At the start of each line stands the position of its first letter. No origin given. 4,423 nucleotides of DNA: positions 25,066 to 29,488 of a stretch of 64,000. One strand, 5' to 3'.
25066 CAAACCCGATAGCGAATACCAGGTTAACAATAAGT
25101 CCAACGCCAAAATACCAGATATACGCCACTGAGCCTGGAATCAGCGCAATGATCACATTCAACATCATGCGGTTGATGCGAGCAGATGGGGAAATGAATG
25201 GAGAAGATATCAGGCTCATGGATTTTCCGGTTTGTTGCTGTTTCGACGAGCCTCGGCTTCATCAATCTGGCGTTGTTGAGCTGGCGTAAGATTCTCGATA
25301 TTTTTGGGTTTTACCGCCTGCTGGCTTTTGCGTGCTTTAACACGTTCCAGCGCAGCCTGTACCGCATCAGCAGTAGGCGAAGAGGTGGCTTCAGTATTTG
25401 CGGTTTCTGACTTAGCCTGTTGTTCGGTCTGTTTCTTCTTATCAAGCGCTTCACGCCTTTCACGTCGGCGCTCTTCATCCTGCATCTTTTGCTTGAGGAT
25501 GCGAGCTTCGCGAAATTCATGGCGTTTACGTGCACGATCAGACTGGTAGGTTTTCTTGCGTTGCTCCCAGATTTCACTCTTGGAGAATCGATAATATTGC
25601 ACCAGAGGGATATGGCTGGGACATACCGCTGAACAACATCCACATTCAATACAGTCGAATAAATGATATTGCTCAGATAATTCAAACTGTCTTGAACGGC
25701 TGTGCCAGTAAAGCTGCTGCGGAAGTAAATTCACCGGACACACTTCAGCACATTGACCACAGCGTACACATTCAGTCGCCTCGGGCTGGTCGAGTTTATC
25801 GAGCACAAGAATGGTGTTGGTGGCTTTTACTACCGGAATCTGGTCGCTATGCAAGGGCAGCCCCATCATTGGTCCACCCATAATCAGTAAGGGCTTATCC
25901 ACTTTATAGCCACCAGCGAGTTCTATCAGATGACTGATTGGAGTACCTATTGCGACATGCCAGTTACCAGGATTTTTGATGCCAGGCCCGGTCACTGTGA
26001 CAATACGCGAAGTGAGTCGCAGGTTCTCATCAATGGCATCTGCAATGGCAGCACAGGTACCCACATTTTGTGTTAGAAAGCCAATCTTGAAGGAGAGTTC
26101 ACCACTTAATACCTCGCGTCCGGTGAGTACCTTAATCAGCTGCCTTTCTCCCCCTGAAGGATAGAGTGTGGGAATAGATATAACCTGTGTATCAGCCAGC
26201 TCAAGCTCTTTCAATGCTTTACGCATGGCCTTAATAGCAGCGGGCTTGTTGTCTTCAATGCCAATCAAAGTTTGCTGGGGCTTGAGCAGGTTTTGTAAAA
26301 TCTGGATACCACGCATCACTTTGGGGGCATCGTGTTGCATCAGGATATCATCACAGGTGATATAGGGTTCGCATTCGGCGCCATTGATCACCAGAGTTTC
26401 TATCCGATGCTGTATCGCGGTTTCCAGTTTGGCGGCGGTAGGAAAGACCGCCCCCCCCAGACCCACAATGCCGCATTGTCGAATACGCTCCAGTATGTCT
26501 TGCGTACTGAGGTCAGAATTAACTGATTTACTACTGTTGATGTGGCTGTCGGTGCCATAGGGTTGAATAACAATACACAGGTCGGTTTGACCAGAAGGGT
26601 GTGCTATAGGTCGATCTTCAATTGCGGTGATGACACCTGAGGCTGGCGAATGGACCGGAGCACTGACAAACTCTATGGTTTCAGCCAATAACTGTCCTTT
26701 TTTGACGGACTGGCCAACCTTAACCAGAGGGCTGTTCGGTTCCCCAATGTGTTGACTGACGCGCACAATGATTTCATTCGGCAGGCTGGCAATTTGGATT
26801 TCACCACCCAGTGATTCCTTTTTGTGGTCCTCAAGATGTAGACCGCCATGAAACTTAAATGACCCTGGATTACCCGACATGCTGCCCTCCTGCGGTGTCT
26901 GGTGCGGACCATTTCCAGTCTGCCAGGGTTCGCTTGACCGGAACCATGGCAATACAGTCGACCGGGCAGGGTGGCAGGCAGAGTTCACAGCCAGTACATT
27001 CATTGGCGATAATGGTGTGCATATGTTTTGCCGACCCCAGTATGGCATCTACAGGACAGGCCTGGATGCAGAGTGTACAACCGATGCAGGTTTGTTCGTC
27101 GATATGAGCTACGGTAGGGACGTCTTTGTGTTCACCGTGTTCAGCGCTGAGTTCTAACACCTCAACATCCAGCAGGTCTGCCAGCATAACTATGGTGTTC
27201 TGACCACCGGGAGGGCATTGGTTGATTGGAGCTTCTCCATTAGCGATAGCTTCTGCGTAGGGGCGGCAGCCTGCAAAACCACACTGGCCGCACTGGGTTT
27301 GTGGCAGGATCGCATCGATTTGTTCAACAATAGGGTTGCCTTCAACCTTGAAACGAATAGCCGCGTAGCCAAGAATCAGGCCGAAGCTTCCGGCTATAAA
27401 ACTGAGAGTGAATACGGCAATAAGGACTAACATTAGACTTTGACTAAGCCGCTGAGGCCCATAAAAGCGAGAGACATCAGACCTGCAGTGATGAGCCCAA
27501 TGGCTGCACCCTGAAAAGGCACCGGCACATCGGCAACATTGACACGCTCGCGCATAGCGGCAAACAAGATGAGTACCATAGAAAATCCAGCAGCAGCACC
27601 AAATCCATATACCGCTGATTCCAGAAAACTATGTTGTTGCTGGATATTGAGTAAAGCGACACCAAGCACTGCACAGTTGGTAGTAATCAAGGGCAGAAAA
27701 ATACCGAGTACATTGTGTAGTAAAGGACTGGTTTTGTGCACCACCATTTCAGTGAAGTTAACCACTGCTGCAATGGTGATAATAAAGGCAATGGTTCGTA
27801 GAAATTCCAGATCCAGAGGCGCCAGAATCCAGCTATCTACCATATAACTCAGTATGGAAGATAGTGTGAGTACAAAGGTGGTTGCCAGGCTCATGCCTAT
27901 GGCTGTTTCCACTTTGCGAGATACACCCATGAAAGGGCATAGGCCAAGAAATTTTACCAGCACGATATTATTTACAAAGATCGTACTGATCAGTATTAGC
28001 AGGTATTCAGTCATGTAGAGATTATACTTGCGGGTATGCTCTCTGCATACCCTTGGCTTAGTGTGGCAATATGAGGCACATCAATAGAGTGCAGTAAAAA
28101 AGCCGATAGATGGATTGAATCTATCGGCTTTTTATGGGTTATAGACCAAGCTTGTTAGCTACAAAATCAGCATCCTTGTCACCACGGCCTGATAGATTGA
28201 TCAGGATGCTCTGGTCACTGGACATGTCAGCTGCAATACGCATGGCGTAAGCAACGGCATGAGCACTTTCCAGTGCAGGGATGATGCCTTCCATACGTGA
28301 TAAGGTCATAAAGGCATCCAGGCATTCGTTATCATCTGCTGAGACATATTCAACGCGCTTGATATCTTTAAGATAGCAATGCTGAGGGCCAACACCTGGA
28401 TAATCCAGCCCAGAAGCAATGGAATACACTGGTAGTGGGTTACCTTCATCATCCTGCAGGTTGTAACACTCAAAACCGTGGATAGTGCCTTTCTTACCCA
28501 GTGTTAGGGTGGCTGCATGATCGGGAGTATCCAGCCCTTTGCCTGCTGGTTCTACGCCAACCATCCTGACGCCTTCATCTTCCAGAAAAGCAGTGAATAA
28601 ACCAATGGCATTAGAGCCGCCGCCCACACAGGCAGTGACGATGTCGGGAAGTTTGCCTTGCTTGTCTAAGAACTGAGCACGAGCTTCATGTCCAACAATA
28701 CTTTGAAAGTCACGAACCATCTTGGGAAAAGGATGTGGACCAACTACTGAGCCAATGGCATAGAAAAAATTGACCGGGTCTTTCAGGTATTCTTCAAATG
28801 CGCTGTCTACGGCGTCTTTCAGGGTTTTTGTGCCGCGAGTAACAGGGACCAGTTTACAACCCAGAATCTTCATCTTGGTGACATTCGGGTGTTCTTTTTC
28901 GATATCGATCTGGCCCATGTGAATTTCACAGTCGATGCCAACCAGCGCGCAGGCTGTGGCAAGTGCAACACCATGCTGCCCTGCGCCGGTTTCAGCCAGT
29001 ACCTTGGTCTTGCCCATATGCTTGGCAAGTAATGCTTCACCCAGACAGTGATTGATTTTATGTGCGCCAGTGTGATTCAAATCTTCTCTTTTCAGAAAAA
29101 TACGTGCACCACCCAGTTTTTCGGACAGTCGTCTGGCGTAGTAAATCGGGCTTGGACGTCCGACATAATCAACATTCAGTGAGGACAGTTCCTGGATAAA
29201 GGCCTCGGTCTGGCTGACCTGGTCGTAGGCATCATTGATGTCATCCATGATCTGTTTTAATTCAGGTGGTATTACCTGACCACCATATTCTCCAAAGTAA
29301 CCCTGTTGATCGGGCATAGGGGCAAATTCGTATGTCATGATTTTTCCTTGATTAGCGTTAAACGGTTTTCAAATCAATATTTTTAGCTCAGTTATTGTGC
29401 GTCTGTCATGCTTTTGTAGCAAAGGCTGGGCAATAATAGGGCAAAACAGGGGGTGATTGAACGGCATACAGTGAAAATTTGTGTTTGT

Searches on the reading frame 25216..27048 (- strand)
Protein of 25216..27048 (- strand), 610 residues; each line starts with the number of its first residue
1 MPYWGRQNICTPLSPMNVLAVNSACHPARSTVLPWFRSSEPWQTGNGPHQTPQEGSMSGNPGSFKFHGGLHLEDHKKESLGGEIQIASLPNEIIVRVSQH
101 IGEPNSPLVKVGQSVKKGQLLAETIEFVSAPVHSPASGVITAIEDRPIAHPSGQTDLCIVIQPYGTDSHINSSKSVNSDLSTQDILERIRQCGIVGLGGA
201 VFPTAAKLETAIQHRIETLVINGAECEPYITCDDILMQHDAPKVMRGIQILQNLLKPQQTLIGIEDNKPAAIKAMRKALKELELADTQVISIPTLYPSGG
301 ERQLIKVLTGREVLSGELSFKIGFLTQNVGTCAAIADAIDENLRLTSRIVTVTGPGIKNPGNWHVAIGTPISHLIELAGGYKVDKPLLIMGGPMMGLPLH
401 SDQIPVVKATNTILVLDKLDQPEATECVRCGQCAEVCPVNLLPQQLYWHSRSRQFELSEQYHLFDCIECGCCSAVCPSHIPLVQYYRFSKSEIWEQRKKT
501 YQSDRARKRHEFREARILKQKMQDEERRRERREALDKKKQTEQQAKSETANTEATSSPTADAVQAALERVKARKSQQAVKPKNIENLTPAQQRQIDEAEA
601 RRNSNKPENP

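Call 74: search_protein_families(library=ncbifam, proteins=[window:25216-27048:-], max_evalue=1e-10)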
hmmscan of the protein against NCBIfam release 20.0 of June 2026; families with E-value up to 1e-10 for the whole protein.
window:25216-27048:- (610 aa): 7 families
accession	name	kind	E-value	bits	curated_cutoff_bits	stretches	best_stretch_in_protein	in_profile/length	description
NF003454.1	PRK05035.1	equivalog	1e-197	658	345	1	64-606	4-532/556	electron transport complex subunit RsxC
TIGR01945.1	rnfC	subfamily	4.7e-165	549.3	245.95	1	64-496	2-434/435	RnfABCDGE type electron transport complex subunit C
NF041837.1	rnfC_Methano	equivalog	7.2e-59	199.8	650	2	304-500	236-433/438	Rnf electron transport complex subunit RnfC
TIGR04481.1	PR_assoc_PrdC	equivalog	4.9e-51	173.8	490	1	96-423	4-312/425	proline reductase-associated electron transfer protein PrdC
NF003761.0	PRK05352.1-4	equivalog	7.7e-17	61.1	450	0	108-403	47-316/449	Na(+)-translocating NADH-quinone reductase subunit A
TIGR01959.1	nuoF_fam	equivalog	5.1e-13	48.2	558.65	0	164-282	17-137/410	NADH-quinone oxidoreductase subunit NuoF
NF005415.0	PRK06991.1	equivalog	8.5e-13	48.6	281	1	425-605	85-256/284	electron transport complex subunit RsxB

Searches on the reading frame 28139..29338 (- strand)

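Call 74: search_protein_families(library=ncbifam, proteins=[window:28139-29338:-], max_evalue=1e-10)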
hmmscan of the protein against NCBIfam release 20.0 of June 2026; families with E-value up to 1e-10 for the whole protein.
window:28139-29338:- (399 aa): 8 families
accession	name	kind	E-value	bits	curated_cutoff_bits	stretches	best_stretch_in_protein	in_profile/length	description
NF010376.0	PRK13803.1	equivalog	3.9e-166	554.4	819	1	10-394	208-592/600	bifunctional phosphoribosylanthranilate isomerase/tryptophan synthase subunit beta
TIGR00263.1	trpB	equivalog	7.8e-165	548.6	392.45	1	13-395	1-383/385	tryptophan synthase subunit beta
NF010375.0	PRK13802.1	equivalog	3.4e-127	425.4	1386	1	5-393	268-669/695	bifunctional indole-3-glycerol phosphate synthase/tryptophan synthase subunit beta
NF009057.0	PRK12391.1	equivalog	9.9e-54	182.6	366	1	58-389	75-418/441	TrpB-like pyridoxal phosphate-dependent enzyme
TIGR01415.1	trpB_rel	hypoth_equivalog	4.6e-49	167.3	518.85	1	57-391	63-410/419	TrpB-like pyridoxal phosphate-dependent enzyme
TIGR02079.1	THD1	equivalog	8e-15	54.5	440.55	1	57-267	11-207/410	threonine ammonia-lyase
NF006390.0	PRK08639.1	equivalog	1.3e-13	50.7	421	1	56-266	19-214/418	threonine ammonia-lyase IlvA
NF006094.0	PRK08246.1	subfamily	2.5e-11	43.6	331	1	61-266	22-202/310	serine/threonine dehydratase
